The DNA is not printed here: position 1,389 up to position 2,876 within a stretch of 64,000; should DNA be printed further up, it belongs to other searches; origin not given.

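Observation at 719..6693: hcrCAB-type molybdo-reductase genes co-operonic with a lone HgdB-like subunit and an HgdC-like ATPase activase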

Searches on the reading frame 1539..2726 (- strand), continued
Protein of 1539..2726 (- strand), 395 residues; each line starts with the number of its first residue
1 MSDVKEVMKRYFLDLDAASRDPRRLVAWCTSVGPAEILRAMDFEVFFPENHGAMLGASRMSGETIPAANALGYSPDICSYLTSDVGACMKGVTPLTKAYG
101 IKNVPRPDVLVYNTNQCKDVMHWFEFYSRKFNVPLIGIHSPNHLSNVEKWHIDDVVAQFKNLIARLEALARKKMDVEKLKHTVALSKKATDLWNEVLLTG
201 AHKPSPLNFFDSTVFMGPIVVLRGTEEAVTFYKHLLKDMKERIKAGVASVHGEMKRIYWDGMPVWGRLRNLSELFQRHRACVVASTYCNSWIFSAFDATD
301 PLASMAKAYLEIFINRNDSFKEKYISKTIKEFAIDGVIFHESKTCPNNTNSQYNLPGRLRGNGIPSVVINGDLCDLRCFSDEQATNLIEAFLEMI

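Call 44: search_protein_families(library=ncbifam, proteins=[L087:11611-12759:+, L087:12823-13683:+, L087:13729-15360:+, L003:2096-4084:+], max_evalue=1e-10)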
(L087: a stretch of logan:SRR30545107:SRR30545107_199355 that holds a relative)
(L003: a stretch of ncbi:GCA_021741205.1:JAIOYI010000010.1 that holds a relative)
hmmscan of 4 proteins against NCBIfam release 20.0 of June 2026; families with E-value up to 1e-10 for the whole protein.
L087:11611-12759:+ (382 aa): 58 families (the best 25 are shown)
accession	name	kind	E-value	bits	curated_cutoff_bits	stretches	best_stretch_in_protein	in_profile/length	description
NF041091.1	asp_aminotase_Arch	equivalog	4.1e-76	256.3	550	1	34-380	21-373/376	aspartate aminotransferase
NF005817.0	PRK07683.1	equivalog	8e-71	238.8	575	1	26-379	14-378/387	aminotransferase A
NF005816.0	PRK07682.1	equivalog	2.3e-68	230.6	620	1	18-380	7-381/390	aminotransferase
NF041364.1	GntC_guanitoxin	equivalog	3.5e-68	230.1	415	1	43-380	1-355/356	guanitoxin biosynthesis PLP-dependent (S)-gamma-hydroxy-L-arginine cyclodehydratase GntC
NF005588.0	PRK07309.1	equivalog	1.6e-62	211.7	576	1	27-379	17-383/391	pyridoxal phosphate-dependent aminotransferase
NF006229.0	PRK08361.1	equivalog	1.5e-59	202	624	1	17-380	10-386/391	aspartate aminotransferase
NF004770.0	PRK06108.1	subfamily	3.7e-57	193.9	422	1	12-380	8-390/396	pyridoxal phosphate-dependent aminotransferase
NF005305.0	PRK06836.1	equivalog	4.8e-56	190.7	376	1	27-381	15-390/396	pyridoxal phosphate-dependent aminotransferase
NF004975.0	PRK06348.1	equivalog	1.1e-55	189.2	549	1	19-381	8-382/384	pyridoxal phosphate-dependent aminotransferase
NF004769.0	PRK06107.1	equivalog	5.3e-55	186.8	617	1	19-375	8-391/402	aspartate transaminase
NF006514.0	PRK08960.1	equivalog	8.7e-54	182.8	554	1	34-379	26-382/388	pyridoxal phosphate-dependent aminotransferase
NF006569.0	PRK09082.1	subfamily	3.8e-52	177.7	420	1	31-380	22-385/386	methionine aminotransferase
NF005601.0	PRK07337.1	equivalog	1.1e-51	176.2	496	1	31-381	26-391/394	pyridoxal phosphate-dependent aminotransferase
NF005744.0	PRK07568.1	subfamily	2.7e-46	158.1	389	1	17-380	3-388/398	pyridoxal phosphate-dependent aminotransferase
NF006230.0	PRK08363.1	equivalog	9.5e-45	153.1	534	1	37-377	27-387/398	alanine aminotransferase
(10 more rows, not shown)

L087:12823-13683:+ (286 aa): 0 families

L087:13729-15360:+ (543 aa): 3 families
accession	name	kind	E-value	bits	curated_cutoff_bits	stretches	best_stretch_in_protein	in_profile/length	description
TIGR01228.2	hutU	equivalog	5.4e-272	903.3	375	1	3-542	5-545/545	urocanate hydratase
NF058531.1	CH3_S_urocan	exception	8.8e-209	694.3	880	1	3-537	5-533/535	S-methyl thiourocanate hydratase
NF058530.1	thiouroc_hyd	equivalog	2.9e-204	679.6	930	1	8-535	1-527/535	thiourocanate hydratase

L003:2096-4084:+ (662 aa): 75 families (the best 25 are shown)
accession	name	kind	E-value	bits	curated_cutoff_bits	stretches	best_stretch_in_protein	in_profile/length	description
NF008363.0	PRK11154.1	equivalog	2.2e-96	323.6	869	2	2-262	307-566/708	fatty acid oxidation complex subunit alpha FadJ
NF008727.0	PRK11730.1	equivalog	3.3e-94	316.6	870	2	3-250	312-558/717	fatty acid oxidation complex subunit alpha FadB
TIGR02441.1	fa_ox_alpha_mit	equivalog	5.4e-92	309.1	964.65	2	2-256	333-585/737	fatty acid oxidation complex subunit alpha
TIGR02437.1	FadB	equivalog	6.9e-84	282.5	933.55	2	4-250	313-558/714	fatty acid oxidation complex subunit alpha FadB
TIGR02440.1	FadJ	equivalog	1.3e-80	271.6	968.45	2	2-259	302-558/699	fatty acid oxidation complex subunit alpha FadJ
NF006124.0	PRK08268.1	subfamily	3.6e-75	253.8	508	1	2-243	5-246/507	3-hydroxyacyl-CoA dehydrogenase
NF004474.0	PRK05808.1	subfamily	1.6e-63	214.6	408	1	3-271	2-271/283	3-hydroxybutyryl-CoA dehydrogenase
NF004699.0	PRK06035.1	equivalog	4.8e-63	213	500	1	3-270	2-273/294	3-hydroxyacyl-CoA dehydrogenase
NF005875.0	PRK07819.1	subfamily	3.1e-60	204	319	1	2-271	3-275/287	3-hydroxybutyryl-CoA dehydrogenase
TIGR02279.1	PaaC-3OHAcCoADH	equivalog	1.6e-55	188.9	669.4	1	3-289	4-292/503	3-hydroxyacyl-CoA dehydrogenase PaaH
NF006722.0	PRK09260.1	equivalog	1.3e-54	185.4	429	1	3-271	1-270/289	3-hydroxyacyl-CoA dehydrogenase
NF005715.0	PRK07530.1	equivalog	4.3e-52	177.3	420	1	2-271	2-272/292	3-hydroxybutyryl-CoA dehydrogenase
NF052272.1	Staph_FadB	exception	1.7e-50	172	999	1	4-272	3-278/752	3-hydroxyacyl-CoA dehydrogenase/crotonase FadB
NF006143.0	PRK08293.1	equivalog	6.9e-49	166.7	312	1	3-243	3-246/291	3-hydroxyacyl-CoA dehydrogenase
NF004475.0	PRK05809.1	subfamily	1.1e-47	162.7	394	1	372-555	5-185/260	short-chain-enoyl-CoA hydratase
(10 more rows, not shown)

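Call 50: search_protein_families(library=pfam, proteins=[L026:110-1414:+, L026:1445-2248:+, L026:2269-4611:-, L036:2973-4688:+, L036:11441-14479:+, L036:18795-21173:+, L045:13382-14149:+, L045:14187-15896:+, L018:13316-14314:+, L018:15877-17532:+], max_evalue=0.00001)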
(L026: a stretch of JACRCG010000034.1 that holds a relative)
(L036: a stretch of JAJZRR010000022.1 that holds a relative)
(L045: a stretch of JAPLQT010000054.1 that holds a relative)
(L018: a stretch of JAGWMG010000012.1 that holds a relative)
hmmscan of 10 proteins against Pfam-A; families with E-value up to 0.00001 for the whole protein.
L026:110-1414:+ (435 aa): 1 family
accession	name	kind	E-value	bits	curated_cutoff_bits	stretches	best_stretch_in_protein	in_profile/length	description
PF07690.21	MFS_1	-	1.5e-35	123.2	33.4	2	22-278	2-250/347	Major Facilitator Superfamily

L026:1445-2248:+ (268 aa): 7 families
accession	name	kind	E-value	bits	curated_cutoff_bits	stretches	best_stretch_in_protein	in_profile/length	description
PF13649.12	Methyltransf_25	-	3.9e-27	95.2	27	1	51-144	1-97/97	Methyltransferase domain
PF08241.18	Methyltransf_11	-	7e-27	94.3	21.2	1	52-147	1-94/95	Methyltransferase domain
PF13847.12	Methyltransf_31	-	3.8e-24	85.5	27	1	49-159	5-114/145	Methyltransferase domain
PF08242.18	Methyltransf_12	-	4.3e-21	75.9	30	1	52-146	1-98/98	Methyltransferase domain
PF13489.12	Methyltransf_23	-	8.3e-16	58.6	27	1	41-148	17-116/164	Methyltransferase domain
PF01209.24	Ubie_methyltran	-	6.6e-15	55.5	20.1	1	30-155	29-158/233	ubiE/COQ5 methyltransferase family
PF05175.20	MTS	-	3.3e-06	27.3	23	1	43-148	30-138/170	Methyltransferase small domain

L026:2269-4611:- (781 aa): 3 families
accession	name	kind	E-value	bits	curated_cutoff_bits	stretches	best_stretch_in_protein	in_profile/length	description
PF19755.4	DUF6242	-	1.1e-12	48.7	29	0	245-325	129-217/217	Domain of unknown function (DUF6242)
PF23366.1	Beta-prop_HVO_0234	-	3.9e-10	40.2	27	0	438-511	195-267/274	HVO_0234-like, beta propeller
PF14870.12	PSII_BNR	-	2.6e-09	37.2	27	0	229-287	33-95/303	Photosynthesis system II assembly factor YCF48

L036:2973-4688:+ (572 aa): 0 families

L036:11441-14479:+ (1013 aa): 2 families
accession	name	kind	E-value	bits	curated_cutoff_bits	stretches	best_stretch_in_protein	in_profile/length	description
PF00108.29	Thiolase_N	-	2.1e-16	60.5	26.4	1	631-879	8-258/260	Thiolase, N-terminal domain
PF02803.24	Thiolase_C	-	1e-14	54.7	27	1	894-1011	5-122/123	Thiolase, C-terminal domain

L036:18795-21173:+ (793 aa): 2 families
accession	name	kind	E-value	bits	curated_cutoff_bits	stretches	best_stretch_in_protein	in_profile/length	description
PF01314.23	AFOR_C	-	2.7e-83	280.7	27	1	375-786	4-354/385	Aldehyde ferredoxin oxidoreductase, domains 2 & 3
PF02730.20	AFOR_N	-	1.6e-40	139.4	29.8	1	159-359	2-198/199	Aldehyde ferredoxin oxidoreductase, N-terminal domain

L045:13382-14149:+ (256 aa): 1 family
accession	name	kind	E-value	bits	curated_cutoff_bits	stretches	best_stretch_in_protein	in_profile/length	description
PF00596.27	Aldolase_II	-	8.3e-44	150.1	22.2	1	24-203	2-183/183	Class II Aldolase and Adducin N-terminal domain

L045:14187-15896:+ (570 aa): 1 family
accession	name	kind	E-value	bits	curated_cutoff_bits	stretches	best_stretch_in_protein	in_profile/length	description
PF07519.17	Tannase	-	2.3e-146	488.9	29.8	1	95-565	1-489/490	Tannase and feruloyl esterase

L018:13316-14314:+ (333 aa): 2 families
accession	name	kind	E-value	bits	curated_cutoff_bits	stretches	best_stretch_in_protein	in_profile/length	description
PF08546.17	ApbA_C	-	1.1e-28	100.5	22.7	1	197-315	2-122/125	Ketopantoate reductase PanE/ApbA C terminal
PF02558.23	ApbA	-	1.6e-25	89.9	22.2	1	3-104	1-103/150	Ketopantoate reductase PanE/ApbA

L018:15877-17532:+ (552 aa): 3 families
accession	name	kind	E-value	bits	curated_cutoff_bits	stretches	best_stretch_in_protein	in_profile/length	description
PF00135.34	COesterase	-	1.7e-102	344.5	27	1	30-507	3-498/515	Carboxylesterase family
PF20434.5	BD-FAE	-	7.3e-10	39.2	26.8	1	124-225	10-100/215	BD-FAE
PF07859.19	Abhydrolase_3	-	3.7e-07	30.6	25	0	193-225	50-82/210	alpha/beta hydrolase fold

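Call 53: predict_structure(alignment_id=A1)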
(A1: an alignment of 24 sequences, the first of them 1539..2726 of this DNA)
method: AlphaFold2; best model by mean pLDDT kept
length: 395 residues; sequences in the alignment: 24
mean_pLDDT: 84.0   pTM: 0.86
mean pLDDT of the five models: 84.0, 83.2, 81.8, 81.9, 81.3
residues with pLDDT >= 90: 179; 70-90: 162; 50-70: 46; < 50: 8
segments of 3 or more residues with pLDDT < 50: 288-290
pLDDT, mean of each block of 10 residues (from residue 1): 70 87 92 89 89 76 89 79 90 82 88 80 93 93 83 96 97 97 93 89 85 68 88 91 93 91 58 87 69 76 90 78 88 91 58 86 89 55 79 94
secondary structure, 60 per line:
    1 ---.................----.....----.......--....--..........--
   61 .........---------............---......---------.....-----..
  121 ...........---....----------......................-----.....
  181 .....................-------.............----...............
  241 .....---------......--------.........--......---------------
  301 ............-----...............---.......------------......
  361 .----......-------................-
elements in order: H4-20 E25-29 H34-40 E43-46 H49-58 H61-69 H79-90 H94-99 E109-113 H119-131 E135-138 H149-170 H176-201 H209-221 H226-245 E255-260 H269-277 E280-285 H301-312 H318-332 E336-342 H355-361 E366-371 H379-394

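Call 62: fold_search(model_id=the predicted structure, library=pdb)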
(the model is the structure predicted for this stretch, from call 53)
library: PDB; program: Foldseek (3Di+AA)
matches with E <= 10: 694; with E <= 0.001: 20
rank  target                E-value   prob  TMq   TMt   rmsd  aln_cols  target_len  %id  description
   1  3o3m_C                1.3e-22  1.00  0.89  0.88   2.6       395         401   29  (R)-2-Hydroxyisocaproyl-CoA Dehydratase (released 2011-03-16)
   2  3o3m_A                1.7e-22  1.00  0.89  0.88   2.5       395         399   29  (R)-2-Hydroxyisocaproyl-CoA Dehydratase (released 2011-03-16)
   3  3o3o_A                2.2e-22  1.00  0.89  0.88   2.5       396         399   29  (R)-2-hydroxyisocaproyl-CoA dehydratase in complex with (R)-2-hydroxyisocaproate (released 2011-03-16)
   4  9g87_A                4.5e-21  1.00  0.85  0.77   3.5       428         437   25  3-methylbenzoyl-CoA reductase from Thauera chlorobenzoica (subunits MbdON ) (released 2026-02-04)
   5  9gai_A                5.8e-20  1.00  0.86  0.78   3.3       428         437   25  3-methylbenzoyl-CoA reductase from Thauera chlorobenzoica (MbdONPQ) (released 2026-02-18)
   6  8s02_C                2.4e-19  1.00  0.87  0.80   3.1       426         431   18  BzdNO-benzoyl-CoA complex (released 2025-03-05)
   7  9gai_E                3.5e-19  1.00  0.86  0.78   3.3       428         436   25  3-methylbenzoyl-CoA reductase from Thauera chlorobenzoica (MbdONPQ) (released 2026-02-18)
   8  8s2r_C                4.9e-19  1.00  0.87  0.80   3.1       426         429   18  BzdNO in partially coenzyme A - free state (released 2025-03-05)
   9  8s02_A                5.4e-19  1.00  0.86  0.78   3.2       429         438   19  BzdNO-benzoyl-CoA complex (released 2025-03-05)
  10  6eno                  2.6e-14  1.00  0.76  0.71   4.0       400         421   19  Double cubane cluster oxidoreductase (released 2018-03-14)
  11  7yzm_A                2.7e-14  1.00  0.76  0.72   3.7       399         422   18  MgADPNP-bound DCCP:DCCP-R complex (released 2022-12-28)
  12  7yyl_B                3.2e-13  1.00  0.75  0.71   4.1       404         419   18  nucleotide-free DCCP:DCCP-R complex (released 2022-12-28)
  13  7yyl_A                4.2e-13  1.00  0.73  0.69   4.6       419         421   18  nucleotide-free DCCP:DCCP-R complex (released 2022-12-28)
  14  7yyl_D                4.4e-13  1.00  0.74  0.70   4.0       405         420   18  nucleotide-free DCCP:DCCP-R complex (released 2022-12-28)
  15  9gai_B                2.0e-12  1.00  0.67  0.68   5.1       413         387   16  3-methylbenzoyl-CoA reductase from Thauera chlorobenzoica (MbdONPQ) (released 2026-02-18)
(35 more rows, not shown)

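Call 66: find_related_loci(query=A1, collection=metagenome_contigs, flank=10000)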
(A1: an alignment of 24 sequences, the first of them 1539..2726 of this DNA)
Query A1 (395 aa) in metagenome_contigs; peptide patterns used: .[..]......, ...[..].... (x = any residue, [..] = any of these).
600 stretches matched a pattern (row limit reached: there are more); 579 encode a relative of the query (tblastn E <= 1e-3); the best 80 are kept; 80 distinct loci.
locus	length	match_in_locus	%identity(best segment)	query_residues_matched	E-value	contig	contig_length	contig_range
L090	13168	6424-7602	70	3-395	0e+0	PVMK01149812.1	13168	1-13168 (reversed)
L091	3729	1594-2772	69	3-395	0e+0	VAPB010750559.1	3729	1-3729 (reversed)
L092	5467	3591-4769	70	3-395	0e+0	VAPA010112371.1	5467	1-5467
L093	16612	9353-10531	69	3-395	0e+0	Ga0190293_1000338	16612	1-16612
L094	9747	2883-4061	69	3-395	0e+0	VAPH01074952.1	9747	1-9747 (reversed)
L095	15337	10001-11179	64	3-395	0e+0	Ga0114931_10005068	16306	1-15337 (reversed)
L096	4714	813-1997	59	2-395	9e-174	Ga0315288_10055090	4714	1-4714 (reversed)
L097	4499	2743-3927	58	2-395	6e-169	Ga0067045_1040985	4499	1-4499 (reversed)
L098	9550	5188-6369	58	4-395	2e-164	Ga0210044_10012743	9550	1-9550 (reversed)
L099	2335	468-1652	59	2-395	4e-176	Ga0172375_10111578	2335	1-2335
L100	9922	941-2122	59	4-395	8e-164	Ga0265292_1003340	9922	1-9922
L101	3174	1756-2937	59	4-395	4e-172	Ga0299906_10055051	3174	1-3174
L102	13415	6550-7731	59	4-395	6e-163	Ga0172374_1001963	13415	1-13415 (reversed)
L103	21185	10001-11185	57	2-395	1e-162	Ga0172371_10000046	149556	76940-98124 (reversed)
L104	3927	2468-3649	58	4-395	2e-168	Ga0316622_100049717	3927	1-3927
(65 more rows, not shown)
